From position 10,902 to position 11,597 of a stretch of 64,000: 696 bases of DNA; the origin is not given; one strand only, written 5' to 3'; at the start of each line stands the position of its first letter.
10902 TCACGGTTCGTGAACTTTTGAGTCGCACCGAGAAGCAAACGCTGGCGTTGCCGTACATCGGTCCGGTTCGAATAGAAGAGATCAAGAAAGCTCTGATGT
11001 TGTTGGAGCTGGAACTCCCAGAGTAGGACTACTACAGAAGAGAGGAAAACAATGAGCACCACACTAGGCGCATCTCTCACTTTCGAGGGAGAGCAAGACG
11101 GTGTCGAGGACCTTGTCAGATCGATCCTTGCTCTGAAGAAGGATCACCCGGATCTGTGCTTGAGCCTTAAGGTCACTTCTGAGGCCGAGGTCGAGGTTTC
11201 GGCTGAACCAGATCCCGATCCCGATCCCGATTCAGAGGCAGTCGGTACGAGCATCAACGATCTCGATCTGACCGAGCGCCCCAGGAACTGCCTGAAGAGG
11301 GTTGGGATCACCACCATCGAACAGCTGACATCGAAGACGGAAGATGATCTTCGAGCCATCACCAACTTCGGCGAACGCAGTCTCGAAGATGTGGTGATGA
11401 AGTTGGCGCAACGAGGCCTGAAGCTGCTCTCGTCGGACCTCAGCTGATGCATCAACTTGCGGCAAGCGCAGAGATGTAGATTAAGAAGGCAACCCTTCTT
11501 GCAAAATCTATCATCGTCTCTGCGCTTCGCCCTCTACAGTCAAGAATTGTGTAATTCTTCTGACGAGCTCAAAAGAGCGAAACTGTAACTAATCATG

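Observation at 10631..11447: GC-rich islet encoding two tandem 131-aa stand-alone RNA polymerase alpha-CTD-like proteins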

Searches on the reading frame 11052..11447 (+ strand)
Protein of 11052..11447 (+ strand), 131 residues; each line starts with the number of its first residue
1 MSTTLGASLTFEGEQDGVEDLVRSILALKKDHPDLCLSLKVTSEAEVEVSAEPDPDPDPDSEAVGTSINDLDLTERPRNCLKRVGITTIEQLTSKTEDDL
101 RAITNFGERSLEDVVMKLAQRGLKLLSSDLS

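Call 4: search_protein_families(library=pfam, proteins=[window:11052-11447:+], max_evalue=1)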
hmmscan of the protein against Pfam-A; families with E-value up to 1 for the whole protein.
window:11052-11447:+ (131 aa): 2 families
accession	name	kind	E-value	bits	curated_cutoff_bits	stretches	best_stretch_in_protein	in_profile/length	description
PF03118.21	RNA_pol_A_CTD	-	4.3e-19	68.5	23.8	1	62-119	9-66/67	Bacterial RNA polymerase, alpha chain C terminal domain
PF14520.12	HHH_5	-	0.0019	19.1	27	1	81-118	19-55/57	Helix-hairpin-helix domain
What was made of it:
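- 11052..11447 (+): ORF2, 131 aa: N-terminal region with one predicted helix (residues 15-31), a disordered acidic Pro/Asp linker (41-63), and a canonical alpha-CTD (residues ~62-127, nt 11235-11432). Pfam E 4.3e-19 (call 4).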

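Call 10: find_homologous_proteins(query=window:11052-11444:+)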
Query window:11052-11444:+ (131 aa): 9 proteins with E <= 0.001 among 40 candidates.
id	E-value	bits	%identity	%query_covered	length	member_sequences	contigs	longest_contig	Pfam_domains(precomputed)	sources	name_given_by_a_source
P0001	8.3e-76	270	100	100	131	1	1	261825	PF03118.22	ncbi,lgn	-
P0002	9.2e-17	79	65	47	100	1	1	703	PF03118.22,PF26169.1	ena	-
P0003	4.5e-16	77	63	47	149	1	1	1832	PF03118.22,PF01193.30,PF26169.1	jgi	jgi:DNA-directed RNA polymerase subunit alpha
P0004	1.5e-15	75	62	40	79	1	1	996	PF03118.22,PF26169.1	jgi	jgi:DNA-directed RNA polymerase subunit alpha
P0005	4.1e-15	74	63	46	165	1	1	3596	PF03118.22,PF01193.30,PF26169.1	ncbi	-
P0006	5.7e-15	73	64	44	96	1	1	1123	PF03118.22,PF26169.1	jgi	jgi:DNA-directed RNA polymerase subunit alpha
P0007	6.3e-15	73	58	60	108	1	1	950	PF03118.22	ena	-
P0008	3.5e-13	68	57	53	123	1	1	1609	PF03118.22,PF26169.1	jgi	jgi:DNA-directed RNA polymerase subunit alpha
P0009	6.3e-13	67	62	44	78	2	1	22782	PF03118.22,PF26169.1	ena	-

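Call 11: find_encoding_contigs(protein=window:11052-11444:+, flank=10000, max_places=10)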
Protein window:11052-11444:+ (131 aa): 1 contig read that carries it; 1 place shown.
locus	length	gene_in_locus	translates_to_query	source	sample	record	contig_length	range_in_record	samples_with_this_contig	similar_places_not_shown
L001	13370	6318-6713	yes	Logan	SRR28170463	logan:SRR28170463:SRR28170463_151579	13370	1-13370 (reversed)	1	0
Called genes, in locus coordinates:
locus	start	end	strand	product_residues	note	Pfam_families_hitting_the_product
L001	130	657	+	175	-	PF07963:N_methyl (weak)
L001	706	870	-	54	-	-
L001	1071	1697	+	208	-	-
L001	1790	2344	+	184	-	PF03358:FMN_red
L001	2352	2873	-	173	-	PF06210:DUF1003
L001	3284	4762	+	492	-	-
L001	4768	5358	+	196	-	PF01467:CTP_transf_like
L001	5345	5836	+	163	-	PF01812:5-FTHF_cyc-lig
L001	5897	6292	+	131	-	-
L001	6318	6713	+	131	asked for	PF03118:RNA_pol_A_CTD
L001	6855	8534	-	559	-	PF00999:Na_H_Exchanger, PF02254:TrkA_N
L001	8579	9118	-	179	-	PF01988:VIT1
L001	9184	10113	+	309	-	PF01544:CorA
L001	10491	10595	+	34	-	-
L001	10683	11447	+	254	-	PF00756:Esterase (weak), PF12146:Hydrolase_4, PF00561:Abhydrolase_1, PF02129:Peptidase_S15, PF12697:Abhydrolase_6, PF00326:Peptidase_S9 (weak), PF05448:AXE1 (weak), PF10142:PhoPQ_related (faint)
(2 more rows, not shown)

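Call 20: find_encoding_contigs(protein=P0009, flank=10000, max_places=3)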
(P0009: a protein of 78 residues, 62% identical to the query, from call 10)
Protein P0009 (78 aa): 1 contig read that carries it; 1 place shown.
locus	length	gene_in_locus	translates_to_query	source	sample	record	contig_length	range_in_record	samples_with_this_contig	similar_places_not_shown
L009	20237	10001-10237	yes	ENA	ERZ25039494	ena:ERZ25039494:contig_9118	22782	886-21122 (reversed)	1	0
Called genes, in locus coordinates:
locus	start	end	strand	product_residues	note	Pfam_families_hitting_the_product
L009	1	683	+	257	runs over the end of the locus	PF00557:Peptidase_M24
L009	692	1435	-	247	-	-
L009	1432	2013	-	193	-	PF04542:Sigma70_r2, PF08281:Sigma70_r4_2, PF04545:Sigma70_r4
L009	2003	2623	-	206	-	-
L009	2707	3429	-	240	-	PF00756:Esterase (weak)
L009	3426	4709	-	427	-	-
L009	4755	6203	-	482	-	-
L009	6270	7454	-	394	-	PF11806:Enterochelin_N (weak), PF00756:Esterase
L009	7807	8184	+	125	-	PF00416:Ribosomal_S13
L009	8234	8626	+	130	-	PF00411:Ribosomal_S11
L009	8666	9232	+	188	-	PF00163:Ribosomal_S4, PF01479:S4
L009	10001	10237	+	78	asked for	PF03118:RNA_pol_A_CTD, PF26169:HHH_XRCC3_RpoA (weak)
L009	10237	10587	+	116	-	PF01196:Ribosomal_L17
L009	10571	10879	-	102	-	-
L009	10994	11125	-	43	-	-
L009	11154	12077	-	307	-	PF00890:FAD_binding_2 (faint), PF01134:GIDA (faint), PF01266:DAO (weak), PF03486:HI0933_like (faint), PF07992:Pyr_redox_2, PF13738:Pyr_redox_3, PF00743:FMO-like (weak), PF13434:Lys_Orn_oxgnase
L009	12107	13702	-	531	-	PF01966:HD, PF13487:HD_5, PF00196:GerE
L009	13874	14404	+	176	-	-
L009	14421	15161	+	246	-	PF01416:PseudoU_synth_1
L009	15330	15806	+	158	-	PF00572:Ribosomal_L13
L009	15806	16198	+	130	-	PF00380:Ribosomal_S9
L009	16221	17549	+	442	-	PF02878:PGM_PMM_I, PF02879:PGM_PMM_II, PF02880:PGM_PMM_III, PF00408:PGM_PMM_IV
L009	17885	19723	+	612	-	PF13522:GATase_6, PF13537:GATase_7, PF01380:SIS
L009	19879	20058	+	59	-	-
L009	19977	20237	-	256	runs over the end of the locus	-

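Call 21: find_encoding_contigs(protein=P0005, flank=10000, max_places=3)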
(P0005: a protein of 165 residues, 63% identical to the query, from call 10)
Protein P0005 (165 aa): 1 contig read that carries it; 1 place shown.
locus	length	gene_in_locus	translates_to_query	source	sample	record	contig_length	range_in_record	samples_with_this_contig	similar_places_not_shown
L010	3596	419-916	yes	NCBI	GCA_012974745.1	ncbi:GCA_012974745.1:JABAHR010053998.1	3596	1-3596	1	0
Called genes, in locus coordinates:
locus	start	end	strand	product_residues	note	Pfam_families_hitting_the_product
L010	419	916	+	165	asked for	PF01193:RNA_pol_L, PF03118:RNA_pol_A_CTD, PF26169:HHH_XRCC3_RpoA (weak)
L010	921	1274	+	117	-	PF01196:Ribosomal_L17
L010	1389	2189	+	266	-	PF01416:PseudoU_synth_1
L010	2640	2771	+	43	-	-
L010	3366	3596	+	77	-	?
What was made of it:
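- On Bona fide RNA polymerase alpha subunit (RpoA): The true RpoA relatives P0009 and P0005 do sit in that cluster (calls 20, 21).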

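Call 22: list_cluster_members(proteins=[P0001, P0010, P0005, P0009, P0002, P0007])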
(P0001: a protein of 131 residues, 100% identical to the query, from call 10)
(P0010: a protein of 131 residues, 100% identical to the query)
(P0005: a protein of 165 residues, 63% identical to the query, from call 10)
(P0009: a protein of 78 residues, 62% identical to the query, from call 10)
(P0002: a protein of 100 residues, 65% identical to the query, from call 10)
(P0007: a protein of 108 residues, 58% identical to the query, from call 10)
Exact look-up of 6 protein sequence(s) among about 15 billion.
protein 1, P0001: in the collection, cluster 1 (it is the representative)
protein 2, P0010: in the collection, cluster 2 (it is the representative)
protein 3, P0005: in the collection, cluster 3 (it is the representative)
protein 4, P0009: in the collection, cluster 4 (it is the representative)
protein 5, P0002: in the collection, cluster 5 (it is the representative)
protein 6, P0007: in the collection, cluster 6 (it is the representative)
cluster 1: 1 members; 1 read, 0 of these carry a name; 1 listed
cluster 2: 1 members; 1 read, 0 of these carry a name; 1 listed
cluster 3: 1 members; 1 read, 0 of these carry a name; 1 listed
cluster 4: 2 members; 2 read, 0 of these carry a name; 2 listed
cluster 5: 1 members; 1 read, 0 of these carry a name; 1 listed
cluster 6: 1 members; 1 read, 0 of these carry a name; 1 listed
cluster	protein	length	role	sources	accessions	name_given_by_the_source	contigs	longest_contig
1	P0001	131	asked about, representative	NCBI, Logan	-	-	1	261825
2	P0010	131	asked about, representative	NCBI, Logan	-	-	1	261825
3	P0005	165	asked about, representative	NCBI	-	-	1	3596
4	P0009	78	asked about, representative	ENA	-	-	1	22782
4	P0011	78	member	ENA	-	-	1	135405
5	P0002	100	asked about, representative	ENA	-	-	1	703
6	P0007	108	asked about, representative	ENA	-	-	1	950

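Call 25: search_solved_structures(query=window:11052-11444:+, max_evalue=0.001, show_alignments=3)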
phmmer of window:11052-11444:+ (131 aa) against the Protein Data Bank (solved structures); distinct sequences matched with E-value up to 0.001: 51.
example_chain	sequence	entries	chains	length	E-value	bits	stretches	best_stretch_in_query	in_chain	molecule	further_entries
7l7b_A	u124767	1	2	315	5.4e-16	62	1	31-128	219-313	DNA-directed RNA polymerase subunit alpha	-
6wvj_A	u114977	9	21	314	1.3e-14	57.5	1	39-127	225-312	DNA-directed RNA polymerase subunit alpha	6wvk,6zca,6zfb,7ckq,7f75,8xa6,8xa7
6fbv_A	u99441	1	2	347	1.4e-14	57.4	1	44-128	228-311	DNA-directed RNA polymerase subunit alpha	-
10mi_A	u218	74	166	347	1.4e-14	57.4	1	44-128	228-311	DNA-directed RNA polymerase subunit alpha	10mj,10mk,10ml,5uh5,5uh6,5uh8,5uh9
6dv9_A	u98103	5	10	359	1.6e-14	57.3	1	44-128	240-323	DNA-directed RNA polymerase subunit alpha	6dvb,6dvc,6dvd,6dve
5zx2_A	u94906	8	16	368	1.7e-14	57.2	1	44-128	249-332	DNA-directed RNA polymerase subunit alpha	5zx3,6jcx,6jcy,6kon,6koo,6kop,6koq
5tw1_A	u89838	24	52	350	1.7e-14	57.1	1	47-128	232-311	DNA-directed RNA polymerase subunit alpha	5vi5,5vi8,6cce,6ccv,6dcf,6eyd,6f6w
3gfk_B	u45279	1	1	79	2.4e-14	56.7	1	58-128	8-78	DNA-directed RNA polymerase subunit alpha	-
8i23_A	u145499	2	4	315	4.4e-14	55.8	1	31-128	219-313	DNA-directed RNA polymerase subunit alpha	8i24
1z3e_B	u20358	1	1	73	5.2e-14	55.6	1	65-128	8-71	DNA-directed RNA polymerase alpha chain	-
3ihq_B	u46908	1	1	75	5.7e-14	55.5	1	65-128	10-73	DNA-directed RNA polymerase subunit alpha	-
5vi8_T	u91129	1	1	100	1.4e-13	54.2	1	68-128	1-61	DNA-directed RNA polymerase subunit alpha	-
8x6f_A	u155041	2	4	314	8.2e-13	51.7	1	32-127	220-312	DNA-directed RNA polymerase subunit alpha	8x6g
8syi_A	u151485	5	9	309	1.7e-12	50.7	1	51-130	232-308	DNA-directed RNA polymerase subunit alpha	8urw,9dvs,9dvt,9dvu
7vpd_A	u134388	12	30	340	1.6e-11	47.5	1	54-127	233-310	DNA-directed RNA polymerase subunit alpha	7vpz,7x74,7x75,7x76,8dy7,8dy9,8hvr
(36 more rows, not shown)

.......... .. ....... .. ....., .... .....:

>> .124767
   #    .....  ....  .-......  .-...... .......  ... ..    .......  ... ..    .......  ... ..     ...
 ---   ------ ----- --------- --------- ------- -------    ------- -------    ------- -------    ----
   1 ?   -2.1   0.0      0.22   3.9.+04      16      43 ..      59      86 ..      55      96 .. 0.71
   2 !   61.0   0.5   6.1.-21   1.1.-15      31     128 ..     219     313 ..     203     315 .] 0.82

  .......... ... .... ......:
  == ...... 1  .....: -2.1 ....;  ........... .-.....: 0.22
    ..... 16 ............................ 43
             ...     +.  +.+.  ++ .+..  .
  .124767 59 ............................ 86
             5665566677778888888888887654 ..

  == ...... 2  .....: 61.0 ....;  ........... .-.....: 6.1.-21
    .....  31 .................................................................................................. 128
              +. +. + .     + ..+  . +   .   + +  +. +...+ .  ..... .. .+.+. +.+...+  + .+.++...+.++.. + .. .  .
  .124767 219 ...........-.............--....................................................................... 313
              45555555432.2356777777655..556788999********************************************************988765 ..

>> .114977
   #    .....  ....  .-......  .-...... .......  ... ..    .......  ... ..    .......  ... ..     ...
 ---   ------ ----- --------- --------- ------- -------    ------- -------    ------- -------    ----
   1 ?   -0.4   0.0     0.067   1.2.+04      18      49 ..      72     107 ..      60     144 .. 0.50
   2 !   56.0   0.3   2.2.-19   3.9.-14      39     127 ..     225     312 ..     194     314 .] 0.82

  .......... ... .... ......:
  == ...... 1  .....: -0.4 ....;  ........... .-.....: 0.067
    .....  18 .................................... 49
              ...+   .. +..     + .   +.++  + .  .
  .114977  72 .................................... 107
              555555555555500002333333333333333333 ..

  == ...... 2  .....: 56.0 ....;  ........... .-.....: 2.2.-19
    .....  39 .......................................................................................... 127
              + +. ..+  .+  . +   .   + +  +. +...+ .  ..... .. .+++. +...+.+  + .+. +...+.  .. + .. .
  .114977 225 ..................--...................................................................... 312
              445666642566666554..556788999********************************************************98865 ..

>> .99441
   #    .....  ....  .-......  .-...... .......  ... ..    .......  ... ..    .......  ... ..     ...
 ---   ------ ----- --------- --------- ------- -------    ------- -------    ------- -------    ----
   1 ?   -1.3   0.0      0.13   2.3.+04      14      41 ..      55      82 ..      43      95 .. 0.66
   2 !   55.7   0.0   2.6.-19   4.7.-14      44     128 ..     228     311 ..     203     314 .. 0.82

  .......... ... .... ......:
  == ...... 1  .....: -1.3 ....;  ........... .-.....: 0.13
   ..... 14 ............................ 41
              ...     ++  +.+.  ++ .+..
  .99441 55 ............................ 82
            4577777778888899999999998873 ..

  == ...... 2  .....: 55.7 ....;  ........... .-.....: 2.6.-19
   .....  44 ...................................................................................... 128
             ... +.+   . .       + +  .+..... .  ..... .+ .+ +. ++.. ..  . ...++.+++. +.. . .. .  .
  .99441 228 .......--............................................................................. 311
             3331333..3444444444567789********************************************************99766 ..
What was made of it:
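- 11052..11447 (+): PDB phmmer hits to RpoA at E 5e-16 to 1e-14 (call 25).
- On RNA_pol_A_CTD domain (PF03118): ORF2 keeps R, N, C, G and S, with K298 changed to R (alignment to B. subtilis and M. tuberculosis alpha, call 25; numbering from established knowledge).
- Closest known: RNA polymerase alpha subunit C-terminal domain. Same: They keep the residues that contact the DNA minor groove (the R265, N268, C269, G296, S299 equivalents; call 25).
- ORF2 aligned to B. subtilis and M. tuberculosis alpha keeps the residues equivalent to E. coli R265, N268, C269, N294, G296 and S299, with K298 changed to R (call 25; residue roles from established E. coli alpha-CTD genetics).
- Tried and rejected: HMMER alignments to full alpha subunits reached back to ORF2 residues 24-31 (call 25).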

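Call 37: find_related_loci(query=window:11052-11444:+, collection=viral_contigs, flank=5000)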
Query window:11052-11444:+ (131 aa) in viral_contigs; peptide patterns used: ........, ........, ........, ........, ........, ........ (x = any residue, [..] = any of these).
30 stretches matched a pattern, but none encodes a relative of the query by tblastn (E <= 1e-3).
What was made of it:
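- Tried and rejected: ORF2 vs viral contigs: none (call 37).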

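Call 41: search_solved_structures(query=L009:9286-9930:+, max_evalue=1e-10)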
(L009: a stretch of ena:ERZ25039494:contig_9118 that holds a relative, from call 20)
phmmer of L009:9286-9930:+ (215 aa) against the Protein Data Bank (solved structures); distinct sequences matched with E-value up to 1e-10: 60.
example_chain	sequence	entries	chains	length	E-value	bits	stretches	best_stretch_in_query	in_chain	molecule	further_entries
10mi_A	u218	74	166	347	3.2e-75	255.5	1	1-213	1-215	DNA-directed RNA polymerase subunit alpha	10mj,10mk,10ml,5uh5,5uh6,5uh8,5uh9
6dv9_A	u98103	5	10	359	3.6e-75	255.4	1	1-213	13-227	DNA-directed RNA polymerase subunit alpha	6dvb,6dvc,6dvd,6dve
5zx2_A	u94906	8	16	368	3.8e-75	255.3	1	1-213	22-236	DNA-directed RNA polymerase subunit alpha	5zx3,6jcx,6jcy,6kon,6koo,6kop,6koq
6fbv_A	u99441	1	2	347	5.6e-75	254.7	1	1-213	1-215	DNA-directed RNA polymerase subunit alpha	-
5tw1_A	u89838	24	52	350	8.7e-75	254.1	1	1-213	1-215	DNA-directed RNA polymerase subunit alpha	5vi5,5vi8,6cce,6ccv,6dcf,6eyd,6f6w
7vpd_A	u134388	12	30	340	1.9e-74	253.1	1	1-213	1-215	DNA-directed RNA polymerase subunit alpha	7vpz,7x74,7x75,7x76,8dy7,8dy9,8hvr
1l9u_A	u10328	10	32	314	7.1e-62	212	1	7-210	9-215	RNA POLYMERASE, ALPHA SUBUNIT | DNA-directed RNA polymerase alpha chain | DNA-directed RNA polymerase subunit alpha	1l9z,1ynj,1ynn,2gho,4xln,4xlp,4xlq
5tjg_A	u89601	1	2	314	3.2e-61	209.9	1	19-210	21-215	DNA-directed RNA polymerase subunit alpha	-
8i23_A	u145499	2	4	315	4.9e-61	209.3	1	1-213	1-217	DNA-directed RNA polymerase subunit alpha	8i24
6wvj_A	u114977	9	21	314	5e-61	209.2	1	1-213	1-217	DNA-directed RNA polymerase subunit alpha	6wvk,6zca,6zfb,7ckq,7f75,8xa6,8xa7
1i6v_A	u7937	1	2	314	1.3e-60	207.9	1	7-210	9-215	DNA-DIRECTED RNA POLYMERASE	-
4oir_A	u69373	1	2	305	2.2e-60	207.1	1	17-211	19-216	DNA-directed RNA polymerase subunit alpha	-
4mq9_A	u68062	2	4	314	2.4e-60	207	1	17-211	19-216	DNA-directed RNA polymerase subunit alpha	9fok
1iw7_A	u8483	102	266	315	2.4e-60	207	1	17-211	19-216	RNA polymerase alpha subunit | DNA-directed RNA polymerase alpha chain | DNA-directed RNA polymerase subunit alpha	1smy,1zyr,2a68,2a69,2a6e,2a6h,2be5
1hqm_A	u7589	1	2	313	3.8e-60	206.3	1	7-210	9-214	DNA-directed RNA polymerase subunit alpha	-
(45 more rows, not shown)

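Call 49: search_dna_similar(query=window:11052-11444:+, collection=phages, mode=protein, max_evalue=0.001, max_rows=25)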
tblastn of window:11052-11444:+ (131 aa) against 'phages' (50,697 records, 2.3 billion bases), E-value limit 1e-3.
Records with a match: 15; places in all: 17; records where one place covers at least 80% of the query: 0.
Best place of each record, by identity: <60% 15.
By first word of the organism name: Bacteriophage 7; Enterococcus 2; Staphylococcus 2; Listeria 2; Bacillus 2.
By host as written in the record: - 8; Staphylococcus aureus 2; Listeria monocytogenes 2; Bacillus megaterium DSM 319 2; Enterococcus faecalis 1.
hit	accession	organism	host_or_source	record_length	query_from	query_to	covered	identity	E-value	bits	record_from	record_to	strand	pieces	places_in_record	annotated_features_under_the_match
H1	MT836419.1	Bacteriophage sp.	human fecal samples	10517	67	129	48%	54.0%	1e-12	69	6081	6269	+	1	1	record has no annotation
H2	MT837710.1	Bacteriophage sp.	human fecal samples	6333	67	129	48%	50.8%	3e-12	67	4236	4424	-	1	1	record has no annotation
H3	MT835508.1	Bacteriophage sp.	human fecal samples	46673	67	129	48%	47.6%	4e-10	61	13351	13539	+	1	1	record has no annotation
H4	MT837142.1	Bacteriophage sp.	human fecal samples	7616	67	125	45%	49.2%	1e-10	63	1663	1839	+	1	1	record has no annotation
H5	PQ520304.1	Enterococcus phage IME_EF3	-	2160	67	129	48%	46.0%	2e-9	59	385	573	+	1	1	record has no annotation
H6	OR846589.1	Enterococcus phage Efs 1-1-1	Enterococcus faecalis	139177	67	129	48%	46.0%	2e-9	59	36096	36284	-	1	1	record has no annotation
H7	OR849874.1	Staphylococcus phage SA 1298 Kay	Staphylococcus aureus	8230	67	129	48%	46.0%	2e-9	59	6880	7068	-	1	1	record has no annotation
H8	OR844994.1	Staphylococcus phage SA 1306 Kay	Staphylococcus aureus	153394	67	129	48%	46.0%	2e-9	59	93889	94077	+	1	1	record has no annotation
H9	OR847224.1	Listeria phage LM 4-11-1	Listeria monocytogenes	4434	67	129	48%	46.0%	3e-9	59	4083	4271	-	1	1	record has no annotation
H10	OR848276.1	Listeria phage LM 4-14-1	Listeria monocytogenes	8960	67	129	48%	46.0%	3e-9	59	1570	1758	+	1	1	record has no annotation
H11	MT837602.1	Bacteriophage sp.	human fecal samples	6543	67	129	48%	42.9%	6e-9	58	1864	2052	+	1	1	record has no annotation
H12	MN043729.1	Bacillus phage vB_BmeM-Goe8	Bacillus megaterium DSM 319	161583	66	121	43%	46.4%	6e-7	52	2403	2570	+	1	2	RNA polymerase subunit alpha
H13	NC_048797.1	Bacillus phage vB_BmeM-Goe8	Bacillus megaterium DSM 319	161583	66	121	43%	46.4%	6e-7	52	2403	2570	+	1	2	RNA polymerase subunit alpha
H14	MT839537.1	Bacteriophage sp.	human fecal samples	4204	67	129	48%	39.7%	2e-6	50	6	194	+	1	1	record has no annotation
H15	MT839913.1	Bacteriophage sp.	human fecal samples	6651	67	125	45%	40.7%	3e-7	53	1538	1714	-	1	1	record has no annotation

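Call 51: search_dna_similar(query=window:11052-11444:+, collection=plasmids, mode=protein, max_evalue=0.001, max_rows=25)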
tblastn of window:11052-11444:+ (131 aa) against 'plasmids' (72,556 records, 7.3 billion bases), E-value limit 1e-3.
Records with a match: 55; places in all: 58; records where one place covers at least 80% of the query: 0.
Best place of each record, by identity: <60% 55.
By first word of the organism name: Streptomyces 22; Clostridioides 12; Bacillus 3; Listeria 2; Acetoanaerobium 1; Tsukamurella 1; Vescimonas 1; Streptococcus 1; Paenibacillus 1; Subdoligranulum 1; and 10 more.
By predicted mobility (MOB-suite, as given by PLSDB): non-mobilizable 43; mobilizable 11; conjugative 1.
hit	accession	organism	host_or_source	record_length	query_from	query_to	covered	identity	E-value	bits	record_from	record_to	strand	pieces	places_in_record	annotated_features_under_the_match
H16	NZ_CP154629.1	Acetoanaerobium noterae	cell culture,Sludge of a digestion ...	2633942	67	129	48%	50.8%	2e-12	69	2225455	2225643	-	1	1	none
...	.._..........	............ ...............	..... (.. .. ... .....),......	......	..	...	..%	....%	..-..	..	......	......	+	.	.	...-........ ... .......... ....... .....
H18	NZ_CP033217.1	Clostridioides difficile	Homo sapiens,stool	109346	67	129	48%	49.2%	9e-12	67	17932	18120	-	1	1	DNA-directed RNA polymerase subunit alpha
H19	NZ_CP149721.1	Clostridioides difficile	Homo sapiens,single cell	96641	67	129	48%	49.2%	9e-12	67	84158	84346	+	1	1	DNA-directed RNA polymerase subunit alpha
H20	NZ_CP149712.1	Clostridioides difficile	-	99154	67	129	48%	49.2%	9e-12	67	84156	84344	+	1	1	DNA-directed RNA polymerase subunit alpha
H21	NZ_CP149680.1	Clostridioides difficile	-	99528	67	129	48%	49.2%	9e-12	67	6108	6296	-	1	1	DNA-directed RNA polymerase subunit alpha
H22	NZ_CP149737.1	Clostridioides difficile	Homo sapiens,single cell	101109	67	129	48%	49.2%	9e-12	67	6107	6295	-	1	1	DNA-directed RNA polymerase subunit alpha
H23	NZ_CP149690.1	Clostridioides difficile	-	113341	67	129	48%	49.2%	9e-12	67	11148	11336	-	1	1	DNA-directed RNA polymerase subunit alpha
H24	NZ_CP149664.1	Clostridioides difficile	-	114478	67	129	48%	49.2%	9e-12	67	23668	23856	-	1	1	DNA-directed RNA polymerase subunit alpha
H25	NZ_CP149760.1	Clostridioides difficile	Homo sapiens,single cell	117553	67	129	48%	49.2%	9e-12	67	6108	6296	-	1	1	DNA-directed RNA polymerase subunit alpha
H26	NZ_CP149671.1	Clostridioides difficile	Dog,single cell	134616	67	129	48%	49.2%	9e-12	67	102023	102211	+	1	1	DNA-directed RNA polymerase subunit alpha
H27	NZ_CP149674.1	Clostridioides difficile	Dog,single cell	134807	67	129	48%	49.2%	9e-12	67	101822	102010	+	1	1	DNA-directed RNA polymerase subunit alpha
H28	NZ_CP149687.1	Clostridioides difficile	Dog,single cell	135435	67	129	48%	49.2%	9e-12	67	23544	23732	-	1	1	DNA-directed RNA polymerase subunit alpha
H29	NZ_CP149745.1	Clostridioides difficile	Homo sapiens,single cell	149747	67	129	48%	49.2%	9e-12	67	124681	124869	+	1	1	DNA-directed RNA polymerase subunit alpha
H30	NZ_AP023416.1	Vescimonas fastidiosa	Homo sapiens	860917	67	125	45%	52.5%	1e-10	64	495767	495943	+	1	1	DNA-directed RNA polymerase subunit alpha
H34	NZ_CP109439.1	Streptomyces sp. NBC_01483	-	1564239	66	128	48%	47.6%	1e-8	59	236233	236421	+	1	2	none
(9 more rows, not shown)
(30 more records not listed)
